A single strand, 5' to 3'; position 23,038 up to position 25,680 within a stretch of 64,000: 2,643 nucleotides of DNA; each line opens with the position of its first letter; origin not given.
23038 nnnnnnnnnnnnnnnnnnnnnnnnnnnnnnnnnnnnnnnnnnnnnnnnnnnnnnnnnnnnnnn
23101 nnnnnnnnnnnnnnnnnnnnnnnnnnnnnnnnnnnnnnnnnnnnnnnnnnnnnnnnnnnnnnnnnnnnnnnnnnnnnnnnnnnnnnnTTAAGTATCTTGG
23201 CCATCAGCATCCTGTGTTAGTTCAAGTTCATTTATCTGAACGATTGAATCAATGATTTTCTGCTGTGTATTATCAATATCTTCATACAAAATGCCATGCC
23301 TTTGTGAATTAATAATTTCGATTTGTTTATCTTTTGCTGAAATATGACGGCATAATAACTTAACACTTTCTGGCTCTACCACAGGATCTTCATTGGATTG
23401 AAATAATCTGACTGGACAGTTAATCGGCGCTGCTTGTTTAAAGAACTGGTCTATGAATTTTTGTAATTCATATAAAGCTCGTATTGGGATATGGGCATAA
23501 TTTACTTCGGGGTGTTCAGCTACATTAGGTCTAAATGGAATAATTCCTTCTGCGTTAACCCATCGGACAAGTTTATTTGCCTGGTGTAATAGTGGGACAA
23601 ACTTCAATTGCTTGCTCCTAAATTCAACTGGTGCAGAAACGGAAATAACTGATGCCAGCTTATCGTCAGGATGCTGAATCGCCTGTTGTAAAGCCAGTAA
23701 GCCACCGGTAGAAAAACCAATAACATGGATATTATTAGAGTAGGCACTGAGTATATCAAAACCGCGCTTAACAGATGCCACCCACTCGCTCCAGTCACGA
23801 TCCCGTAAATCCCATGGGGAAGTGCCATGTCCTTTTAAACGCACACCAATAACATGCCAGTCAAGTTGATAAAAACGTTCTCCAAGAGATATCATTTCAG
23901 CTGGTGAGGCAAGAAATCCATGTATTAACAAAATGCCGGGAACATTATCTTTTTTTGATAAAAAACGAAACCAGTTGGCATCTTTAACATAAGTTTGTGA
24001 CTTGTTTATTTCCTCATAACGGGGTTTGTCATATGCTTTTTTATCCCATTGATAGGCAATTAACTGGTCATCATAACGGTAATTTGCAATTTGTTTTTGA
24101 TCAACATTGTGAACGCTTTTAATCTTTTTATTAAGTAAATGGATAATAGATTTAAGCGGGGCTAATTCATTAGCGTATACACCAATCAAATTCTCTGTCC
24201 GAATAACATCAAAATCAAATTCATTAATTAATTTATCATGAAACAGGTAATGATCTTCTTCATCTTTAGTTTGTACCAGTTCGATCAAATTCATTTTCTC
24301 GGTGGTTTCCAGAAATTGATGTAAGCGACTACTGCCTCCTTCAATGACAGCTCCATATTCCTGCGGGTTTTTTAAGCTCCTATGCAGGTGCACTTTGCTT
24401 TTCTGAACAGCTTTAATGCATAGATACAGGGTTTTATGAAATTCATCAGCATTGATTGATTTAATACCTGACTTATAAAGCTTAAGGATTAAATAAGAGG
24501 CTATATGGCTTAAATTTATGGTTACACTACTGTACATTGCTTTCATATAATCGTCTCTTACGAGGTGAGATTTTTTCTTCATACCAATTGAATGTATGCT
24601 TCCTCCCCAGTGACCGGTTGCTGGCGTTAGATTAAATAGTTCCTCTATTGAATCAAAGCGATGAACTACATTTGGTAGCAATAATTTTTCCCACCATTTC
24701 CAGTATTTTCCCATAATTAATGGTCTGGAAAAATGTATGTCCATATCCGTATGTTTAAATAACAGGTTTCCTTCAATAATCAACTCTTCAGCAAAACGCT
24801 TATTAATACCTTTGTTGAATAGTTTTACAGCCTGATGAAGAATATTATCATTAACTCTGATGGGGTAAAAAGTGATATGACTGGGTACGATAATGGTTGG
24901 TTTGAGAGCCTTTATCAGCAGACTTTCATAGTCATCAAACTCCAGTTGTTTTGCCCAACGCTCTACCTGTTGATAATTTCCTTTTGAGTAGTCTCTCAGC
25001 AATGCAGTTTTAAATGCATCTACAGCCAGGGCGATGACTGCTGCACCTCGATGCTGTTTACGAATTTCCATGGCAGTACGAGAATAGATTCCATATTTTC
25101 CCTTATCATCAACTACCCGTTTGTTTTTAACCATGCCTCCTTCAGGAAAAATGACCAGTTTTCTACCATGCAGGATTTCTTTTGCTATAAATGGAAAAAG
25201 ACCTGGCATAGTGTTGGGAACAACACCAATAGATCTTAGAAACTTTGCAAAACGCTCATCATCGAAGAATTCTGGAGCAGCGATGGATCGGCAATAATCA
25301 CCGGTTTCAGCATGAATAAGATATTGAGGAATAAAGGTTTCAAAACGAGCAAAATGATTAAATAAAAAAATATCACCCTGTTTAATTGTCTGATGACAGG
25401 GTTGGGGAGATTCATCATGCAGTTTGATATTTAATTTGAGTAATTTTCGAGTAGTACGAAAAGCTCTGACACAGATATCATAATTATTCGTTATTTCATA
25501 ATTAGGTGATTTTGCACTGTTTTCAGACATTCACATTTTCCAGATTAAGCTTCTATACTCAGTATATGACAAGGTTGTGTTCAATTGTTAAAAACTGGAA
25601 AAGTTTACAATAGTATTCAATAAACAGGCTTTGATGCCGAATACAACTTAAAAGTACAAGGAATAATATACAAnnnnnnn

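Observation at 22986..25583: Acyltransferase plus alpha/beta-hydrolase fusion (780 aa) and overlapping 74 aa ORF immediately upstream of phoB-phoR: candidate phosphate-starvation lipid-remodelling enzyme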

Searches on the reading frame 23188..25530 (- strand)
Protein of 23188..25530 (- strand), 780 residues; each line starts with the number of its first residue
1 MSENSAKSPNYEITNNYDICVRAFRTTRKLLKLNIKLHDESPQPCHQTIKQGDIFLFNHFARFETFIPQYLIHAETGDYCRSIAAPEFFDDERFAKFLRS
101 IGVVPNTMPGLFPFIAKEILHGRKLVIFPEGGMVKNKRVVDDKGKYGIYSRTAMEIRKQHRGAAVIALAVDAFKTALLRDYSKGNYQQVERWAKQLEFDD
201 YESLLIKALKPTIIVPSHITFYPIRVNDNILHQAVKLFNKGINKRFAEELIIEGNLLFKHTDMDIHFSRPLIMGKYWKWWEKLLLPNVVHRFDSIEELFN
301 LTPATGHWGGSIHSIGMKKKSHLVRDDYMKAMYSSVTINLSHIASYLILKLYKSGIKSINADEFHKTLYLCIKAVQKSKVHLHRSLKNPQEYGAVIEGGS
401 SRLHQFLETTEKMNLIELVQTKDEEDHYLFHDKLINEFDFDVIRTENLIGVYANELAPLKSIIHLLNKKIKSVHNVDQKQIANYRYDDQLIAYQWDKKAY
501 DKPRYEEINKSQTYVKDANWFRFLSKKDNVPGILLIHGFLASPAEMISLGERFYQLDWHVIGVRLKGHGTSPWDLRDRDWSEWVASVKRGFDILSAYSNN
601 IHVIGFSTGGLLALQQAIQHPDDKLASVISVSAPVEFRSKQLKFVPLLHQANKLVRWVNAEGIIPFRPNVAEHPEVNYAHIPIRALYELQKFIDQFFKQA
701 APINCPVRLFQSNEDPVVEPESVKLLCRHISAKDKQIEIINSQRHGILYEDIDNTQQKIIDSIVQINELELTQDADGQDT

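Call 3: search_protein_families(library=pfam, proteins=[window:23188-25530:-], max_evalue=0.01)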
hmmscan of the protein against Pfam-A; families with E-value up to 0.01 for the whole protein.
window:23188-25530:- (780 aa): 5 families
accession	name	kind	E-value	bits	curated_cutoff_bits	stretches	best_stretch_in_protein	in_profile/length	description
PF12146.15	Hydrolase_4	-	5.7e-21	75.3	27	1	533-750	7-237/239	Serine aminopeptidase, S33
PF00561.26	Abhydrolase_1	-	2.3e-10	41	25.8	1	533-647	3-119/245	alpha/beta hydrolase fold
PF12697.13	Abhydrolase_6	-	7.9e-09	36.9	26.3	1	533-672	1-132/217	Alpha/beta hydrolase family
PF01553.26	Acyltransferase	-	0.0012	19.1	23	1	50-167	13-119/132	Acyltransferase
PF02230.22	Abhydrolase_2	-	0.0024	18.2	23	1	597-634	103-139/217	Phospholipase/Carboxylesterase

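Call 4: search_protein_families(library=ncbifam, proteins=[window:23188-25530:-], max_evalue=0.01)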
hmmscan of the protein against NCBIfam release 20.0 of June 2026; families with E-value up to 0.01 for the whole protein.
window:23188-25530:- (780 aa): 13 families
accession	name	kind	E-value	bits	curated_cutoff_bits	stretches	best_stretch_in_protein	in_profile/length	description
NF050089.1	i_nPHAscl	equivalog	5.3e-12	45.4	300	1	523-623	11-108/288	intracellular short-chain-length polyhydroxyalkanoate depolymerase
TIGR03695.1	menH_SHCHC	equivalog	1.2e-07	31.4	208.55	1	532-634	4-105/252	2-succinyl-6-hydroxy-2,4-cyclohexadiene-1-carboxylate synthase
NF011457.0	PRK14875.1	equivalog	1.5e-07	30.8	307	1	488-627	96-225/372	acetoin dehydrogenase dihydrolipoyllysine-residue acetyltransferase subunit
NF051488.1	bifunc_PcaDC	exception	1.5e-06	27.6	390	1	557-637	38-115/375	bifunctional 3-oxoadipate enol-lactonase/4-carboxymuconolactone decarboxylase PcaDC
NF008340.0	PRK11126.1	equivalog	4.5e-06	26.1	261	1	526-629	10-108/255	2-succinyl-6-hydroxy-2,4-cyclohexadiene-1-carboxylate synthase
TIGR01738.1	bioH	equivalog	2.5e-05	24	206.95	1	530-634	4-99/245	pimeloyl-ACP methyl ester esterase BioH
TIGR02427.1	protocat_pcaD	equivalog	5.5e-05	22.7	255.85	1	555-633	37-113/251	3-oxoadipate enol-lactonase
TIGR03101.1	hydr2_PEP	hypoth_equivalog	6e-05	22.7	202.75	1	548-629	47-128/266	hydrolase 2, exosortase A system-associated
NF052610.1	macro_16_ester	equivalog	0.00029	20.3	420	0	592-639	86-132/281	alpha/beta fold macrolide esterase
NF053693.1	esterase_mleCBF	exception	0.00089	18.7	564.5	0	679-766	196-277/279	CBF family alpha/beta fold macrolide esterase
NF005898.0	PRK07868.1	equivalog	0.00095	17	925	1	578-637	119-179/994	acyl-CoA synthetase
NF047920.1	lactonase_UilS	equivalog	0.0014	18.4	400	1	669-751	188-267/285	UilS family quorum-quenching N-acyl-homoserine lactonase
NF008019.0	PRK10749.1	equivalog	0.0023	17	362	1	692-765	247-324/335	lysophospholipase L2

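Call 5: find_homologous_proteins(query=window:23188-25530:-, max_evalue=0.00001)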
Query window:23188-25530:- (780 aa): 2104 proteins with E <= 0.00001 among 8000 candidates; the best 120 are listed.
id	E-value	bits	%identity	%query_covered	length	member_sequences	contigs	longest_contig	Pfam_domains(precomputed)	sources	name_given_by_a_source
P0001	0.0e+0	1801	100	100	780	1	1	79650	PF12697.14,PF00561.27,PF12146.16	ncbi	-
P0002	0.0e+0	1478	80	100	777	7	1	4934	PF12697.14,PF00561.27,PF12146.16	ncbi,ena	-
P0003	0.0e+0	1403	77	100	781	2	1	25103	PF12697.14,PF00561.27,PF12146.16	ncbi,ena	-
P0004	0.0e+0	1402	77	99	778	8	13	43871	PF12697.14,PF00561.27,PF12146.16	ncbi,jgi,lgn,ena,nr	ncbi:MAG: alpha/beta fold hydrolase [Gammaproteobacteria bacterium]|nr:alpha/beta fold hydrolase [Ga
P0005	0.0e+0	1392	77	98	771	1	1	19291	PF12697.14,PF00561.27,PF12146.16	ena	-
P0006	0.0e+0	1384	77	99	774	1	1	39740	PF12697.14,PF00561.27,PF12146.16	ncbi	-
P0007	0.0e+0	1335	73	100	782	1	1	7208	PF12697.14,PF00561.27,PF12146.16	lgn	-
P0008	0.0e+0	1306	73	98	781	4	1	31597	PF12697.14,PF00561.27,PF12146.16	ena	-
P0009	0.0e+0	1303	72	98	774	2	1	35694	PF12697.14,PF00561.27,PF12146.16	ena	-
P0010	0.0e+0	1296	72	98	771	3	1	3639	PF12697.14,PF00561.27,PF12146.16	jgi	-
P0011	0.0e+0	1279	70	99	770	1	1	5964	PF12697.14,PF00561.27,PF12146.16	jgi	jgi:esterase/lipase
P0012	0.0e+0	1276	70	98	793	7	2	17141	PF12697.14,PF00561.27,PF12146.16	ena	-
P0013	0.0e+0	1269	71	98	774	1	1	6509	PF12697.14,PF00561.27,PF12146.16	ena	-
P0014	0.0e+0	1265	71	98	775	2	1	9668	PF12697.14,PF00561.27,PF12146.16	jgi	-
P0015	0.0e+0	1262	70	99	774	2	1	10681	PF12697.14,PF00561.27,PF12146.16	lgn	-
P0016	0.0e+0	1262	70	99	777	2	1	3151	PF12697.14,PF00561.27,PF12146.16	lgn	-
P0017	0.0e+0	1259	69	98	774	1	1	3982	PF12697.14,PF00561.27,PF12146.16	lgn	-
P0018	0.0e+0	1256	69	97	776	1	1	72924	PF12697.14,PF00561.27,PF01553.27,PF12146.16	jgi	jgi:esterase/lipase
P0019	0.0e+0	1253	68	98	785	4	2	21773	PF12697.14,PF00561.27,PF12146.16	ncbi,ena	-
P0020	0.0e+0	1252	70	98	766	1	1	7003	PF12697.14,PF00561.27,PF12146.16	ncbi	-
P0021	0.0e+0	1245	68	98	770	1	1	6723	PF12697.14,PF00561.27,PF12146.16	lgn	-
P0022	0.0e+0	1242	69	98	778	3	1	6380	PF12697.14,PF00561.27,PF12146.16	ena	-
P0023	0.0e+0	1241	69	98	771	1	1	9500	PF12697.14,PF00561.27,PF12146.16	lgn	-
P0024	0.0e+0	1239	69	97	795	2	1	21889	PF12697.14,PF00561.27,PF12146.16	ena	-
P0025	0.0e+0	1238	68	98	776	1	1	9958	PF12697.14,PF00561.27,PF12146.16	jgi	jgi:esterase/lipase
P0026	0.0e+0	1237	69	98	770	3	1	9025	PF12697.14,PF00561.27,PF12146.16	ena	-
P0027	0.0e+0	1236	68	98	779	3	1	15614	PF12697.14,PF00561.27,PF12146.16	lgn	-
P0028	0.0e+0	1234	69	100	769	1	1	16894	PF12146.16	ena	-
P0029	0.0e+0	1222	67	98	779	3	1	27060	PF12697.14,PF00561.27,PF12146.16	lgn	-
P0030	0.0e+0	1219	66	98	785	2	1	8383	PF12697.14,PF00561.27,PF12146.16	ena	-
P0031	0.0e+0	1217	68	98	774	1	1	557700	PF12697.14,PF00561.27,PF12146.16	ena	-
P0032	0.0e+0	1216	67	98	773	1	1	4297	PF12697.14,PF00561.27,PF12146.16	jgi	jgi:esterase/lipase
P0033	0.0e+0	1210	67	97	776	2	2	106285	PF12697.14,PF00561.27,PF12146.16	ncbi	-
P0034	0.0e+0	1209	66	98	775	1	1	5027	PF12697.14,PF00561.27,PF12146.16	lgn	-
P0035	0.0e+0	1205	67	97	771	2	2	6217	PF12697.14,PF00561.27,PF12146.16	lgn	-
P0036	0.0e+0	1204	67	97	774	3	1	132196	PF12697.14,PF00561.27,PF12146.16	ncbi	-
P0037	0.0e+0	1196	66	99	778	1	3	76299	PF12697.14,PF00561.27,PF12146.16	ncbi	-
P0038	0.0e+0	1192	67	97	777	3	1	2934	PF12697.14,PF00561.27,PF12146.16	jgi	jgi:esterase/lipase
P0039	0.0e+0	1184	65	99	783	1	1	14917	PF12697.14,PF00561.27,PF12146.16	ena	-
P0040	0.0e+0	1178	66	98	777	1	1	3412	PF12697.14,PF00561.27,PF12146.16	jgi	jgi:esterase/lipase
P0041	0.0e+0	1176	66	98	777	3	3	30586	PF12697.14,PF00561.27,PF12146.16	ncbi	-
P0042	0.0e+0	1176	65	99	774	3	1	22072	PF12697.14,PF00561.27,PF12146.16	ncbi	-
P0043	0.0e+0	1173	66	99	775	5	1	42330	PF12697.14,PF00561.27,PF12146.16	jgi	jgi:esterase/lipase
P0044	0.0e+0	1156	65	96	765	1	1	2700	PF12697.14,PF00561.27,PF12146.16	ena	-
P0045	0.0e+0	1144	65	97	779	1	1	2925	PF12697.14,PF00561.27,PF12146.16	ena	-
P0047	0.0e+0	1117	63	96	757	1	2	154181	PF12697.14,PF00561.27,PF12146.16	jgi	-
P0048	0.0e+0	1113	62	96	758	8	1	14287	PF12697.14,PF00561.27,PF12146.16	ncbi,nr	ncbi:MAG: alpha/beta fold hydrolase [Gammaproteobacteria bacterium]|nr:alpha/beta fold hydrolase [Ga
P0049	0.0e+0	1110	63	96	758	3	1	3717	PF12697.14,PF00561.27,PF12146.16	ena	-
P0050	0.0e+0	1109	63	96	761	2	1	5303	PF12697.14,PF00561.27,PF12146.16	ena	-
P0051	0.0e+0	1105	62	96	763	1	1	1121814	PF12697.14,PF00561.27,PF12146.16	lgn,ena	-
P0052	0.0e+0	1103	63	97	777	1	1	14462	PF12697.14,PF00561.27,PF12146.16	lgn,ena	-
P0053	0.0e+0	1103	63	96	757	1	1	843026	PF12697.14,PF00561.27,PF12146.16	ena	-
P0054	0.0e+0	1102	63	98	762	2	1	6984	PF12697.14,PF00561.27,PF12146.16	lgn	-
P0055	0.0e+0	1102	62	97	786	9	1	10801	PF12697.14,PF00561.27,PF12146.16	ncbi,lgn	ncbi:MAG: esterase/lipase [Gammaproteobacteria bacterium]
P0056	0.0e+0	1101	62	98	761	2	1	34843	PF12697.14,PF00561.27,PF12146.16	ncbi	-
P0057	0.0e+0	1098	61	98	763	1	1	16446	PF12697.14,PF00561.27,PF12146.16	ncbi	-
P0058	0.0e+0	1098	61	98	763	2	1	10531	PF12697.14,PF00561.27,PF12146.16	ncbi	-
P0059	0.0e+0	1097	62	97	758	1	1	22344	PF12697.14,PF00561.27,PF12146.16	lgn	-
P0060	0.0e+0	1096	62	96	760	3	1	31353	PF12697.14,PF00561.27,PF12146.16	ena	-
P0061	0.0e+0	1095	62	96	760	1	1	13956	PF12697.14,PF00561.27,PF12146.16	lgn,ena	-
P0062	0.0e+0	1093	62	96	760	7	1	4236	PF12697.14,PF00561.27,PF12146.16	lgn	-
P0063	0.0e+0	1093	62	98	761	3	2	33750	PF12697.14,PF00561.27,PF12146.16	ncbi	-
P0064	0.0e+0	1093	62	96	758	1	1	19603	PF12697.14,PF00561.27,PF12146.16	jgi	-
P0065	0.0e+0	1093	62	96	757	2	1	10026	PF12697.14,PF00561.27,PF12146.16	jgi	-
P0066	0.0e+0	1092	63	96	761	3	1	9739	PF12697.14,PF00561.27,PF12146.16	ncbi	-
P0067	0.0e+0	1091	63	97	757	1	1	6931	PF12697.14,PF00561.27,PF12146.16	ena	-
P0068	0.0e+0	1090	62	96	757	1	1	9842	PF12697.14,PF00561.27,PF12146.16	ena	-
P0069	0.0e+0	1089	61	97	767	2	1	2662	PF12697.14,PF01738.25,PF00561.27,PF12146.16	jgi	jgi:esterase/lipase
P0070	0.0e+0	1089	61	96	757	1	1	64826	PF12697.14,PF00561.27,PF12146.16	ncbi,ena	-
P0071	0.0e+0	1088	61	97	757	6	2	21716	PF12697.14,PF00561.27,PF12146.16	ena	-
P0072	0.0e+0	1088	61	96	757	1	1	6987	PF12697.14,PF00561.27,PF12146.16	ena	-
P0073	0.0e+0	1088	62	96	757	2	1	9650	PF12697.14,PF00561.27,PF12146.16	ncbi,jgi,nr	ncbi:MAG: alpha/beta fold hydrolase [Gammaproteobacteria bacterium]|nr:alpha/beta fold hydrolase [Ga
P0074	0.0e+0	1088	61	96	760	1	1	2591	PF12697.14,PF00561.27,PF12146.16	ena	-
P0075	0.0e+0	1087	61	96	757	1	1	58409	PF12697.14,PF00561.27,PF12146.16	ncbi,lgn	-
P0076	0.0e+0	1086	62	96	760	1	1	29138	PF12697.14,PF00561.27,PF12146.16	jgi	jgi:esterase/lipase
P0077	0.0e+0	1086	62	96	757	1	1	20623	PF12697.14,PF00561.27,PF12146.16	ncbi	-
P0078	0.0e+0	1086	61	96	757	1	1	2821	PF12697.14,PF00561.27,PF12146.16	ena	-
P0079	0.0e+0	1085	61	97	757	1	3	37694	PF12697.14,PF00561.27,PF12146.16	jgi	jgi:esterase/lipase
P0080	0.0e+0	1085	62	97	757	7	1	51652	PF12697.14,PF00561.27,PF12146.16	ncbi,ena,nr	ncbi:MAG: alpha/beta fold hydrolase [Proteobacteria bacterium]|nr:alpha/beta fold hydrolase [Pseudom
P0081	0.0e+0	1085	62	97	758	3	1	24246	PF12697.14,PF00561.27,PF12146.16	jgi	jgi:esterase/lipase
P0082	0.0e+0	1084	61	97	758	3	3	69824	PF12697.14,PF00561.27,PF12146.16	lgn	-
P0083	0.0e+0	1083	63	96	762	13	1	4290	PF12697.14,PF00561.27,PF12146.16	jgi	jgi:esterase/lipase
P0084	0.0e+0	1083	61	97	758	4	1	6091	PF12697.14,PF00561.27,PF12146.16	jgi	jgi:esterase/lipase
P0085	0.0e+0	1083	62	96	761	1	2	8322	PF12697.14,PF00561.27,PF12146.16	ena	-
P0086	0.0e+0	1083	61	96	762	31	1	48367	PF12697.14,PF00561.27,PF12146.16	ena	-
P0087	0.0e+0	1083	61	96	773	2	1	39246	PF12697.14,PF00561.27,PF12146.16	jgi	-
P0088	0.0e+0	1082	61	96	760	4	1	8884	PF12697.14,PF00561.27,PF12146.16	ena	-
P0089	0.0e+0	1082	62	97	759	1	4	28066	PF12697.14,PF00561.27,PF12146.16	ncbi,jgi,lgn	ncbi:MAG: esterase/lipase [Planctomycetota bacterium]|jgi:esterase/lipase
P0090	0.0e+0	1082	61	96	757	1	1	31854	PF12697.14,PF00561.27,PF12146.16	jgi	-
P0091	0.0e+0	1081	60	97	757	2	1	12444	PF12697.14,PF00561.27,PF12146.16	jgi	-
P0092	0.0e+0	1081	62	96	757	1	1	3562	PF12697.14,PF00561.27,PF12146.16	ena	-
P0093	0.0e+0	1081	61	96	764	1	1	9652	PF12697.14,PF00561.27,PF12146.16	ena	-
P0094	0.0e+0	1081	62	96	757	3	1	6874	PF12697.14,PF00561.27,PF12146.16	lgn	-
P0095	0.0e+0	1080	61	96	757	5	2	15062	PF12697.14,PF00561.27,PF12146.16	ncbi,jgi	ncbi:MAG: alpha/beta fold hydrolase [Gammaproteobacteria bacterium]|jgi:esterase/lipase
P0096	0.0e+0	1080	62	96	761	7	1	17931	PF12697.14,PF00561.27,PF12146.16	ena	-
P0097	0.0e+0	1080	61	96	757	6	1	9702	PF12697.14,PF00561.27,PF12146.16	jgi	-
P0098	0.0e+0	1080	62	96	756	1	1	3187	PF12697.14,PF00561.27,PF12146.16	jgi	jgi:esterase/lipase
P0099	0.0e+0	1079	61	96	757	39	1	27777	PF12697.14,PF00561.27,PF12146.16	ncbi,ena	-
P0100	0.0e+0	1079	61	97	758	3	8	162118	PF12697.14,PF00561.27,PF12146.16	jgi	jgi:esterase/lipase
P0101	0.0e+0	1078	60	97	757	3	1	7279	PF12697.14,PF00561.27,PF12146.16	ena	-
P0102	0.0e+0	1078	62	96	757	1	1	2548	PF12697.14,PF00561.27,PF12146.16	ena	-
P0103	0.0e+0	1077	63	98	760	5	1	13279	PF12697.14,PF00561.27,PF12146.16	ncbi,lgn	-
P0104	0.0e+0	1077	62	96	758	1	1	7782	PF12697.14,PF00561.27,PF12146.16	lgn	-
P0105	0.0e+0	1074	60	97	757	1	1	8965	PF12697.14,PF00561.27,PF12146.16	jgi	-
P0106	0.0e+0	1074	61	97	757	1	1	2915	PF12697.14,PF00561.27,PF12146.16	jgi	-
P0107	0.0e+0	1074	62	96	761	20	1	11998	PF12697.14,PF00561.27,PF12146.16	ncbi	-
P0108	0.0e+0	1074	61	96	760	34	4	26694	PF12697.14,PF00561.27,PF12146.16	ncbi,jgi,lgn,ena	-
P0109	0.0e+0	1074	61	96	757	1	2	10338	PF12697.14,PF00561.27,PF12146.16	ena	-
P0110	0.0e+0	1074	61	96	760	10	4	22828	PF12697.14,PF00561.27,PF12146.16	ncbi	-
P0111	0.0e+0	1073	62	96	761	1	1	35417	PF12697.14,PF00561.27,PF12146.16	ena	-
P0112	0.0e+0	1073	61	98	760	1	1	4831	PF12697.14,PF00561.27,PF12146.16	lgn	-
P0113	0.0e+0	1072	61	96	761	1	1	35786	PF12697.14,PF00561.27,PF12146.16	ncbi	-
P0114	0.0e+0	1072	61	97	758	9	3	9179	PF12697.14,PF00561.27,PF12146.16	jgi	jgi:esterase/lipase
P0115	0.0e+0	1071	62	96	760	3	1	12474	PF12697.14,PF00561.27,PF12146.16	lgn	-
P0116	0.0e+0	1071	60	97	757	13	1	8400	PF12697.14,PF00561.27,PF12146.16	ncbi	-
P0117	0.0e+0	1071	61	96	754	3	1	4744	PF12697.14,PF00561.27,PF12146.16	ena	-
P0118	0.0e+0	1071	61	96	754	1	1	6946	PF12697.14,PF00561.27,PF12146.16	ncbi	-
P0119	0.0e+0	1070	61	97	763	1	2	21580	PF12697.14,PF00561.27,PF12146.16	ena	-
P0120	0.0e+0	1070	61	96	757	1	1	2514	PF12697.14,PF00561.27,PF12146.16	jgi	jgi:esterase/lipase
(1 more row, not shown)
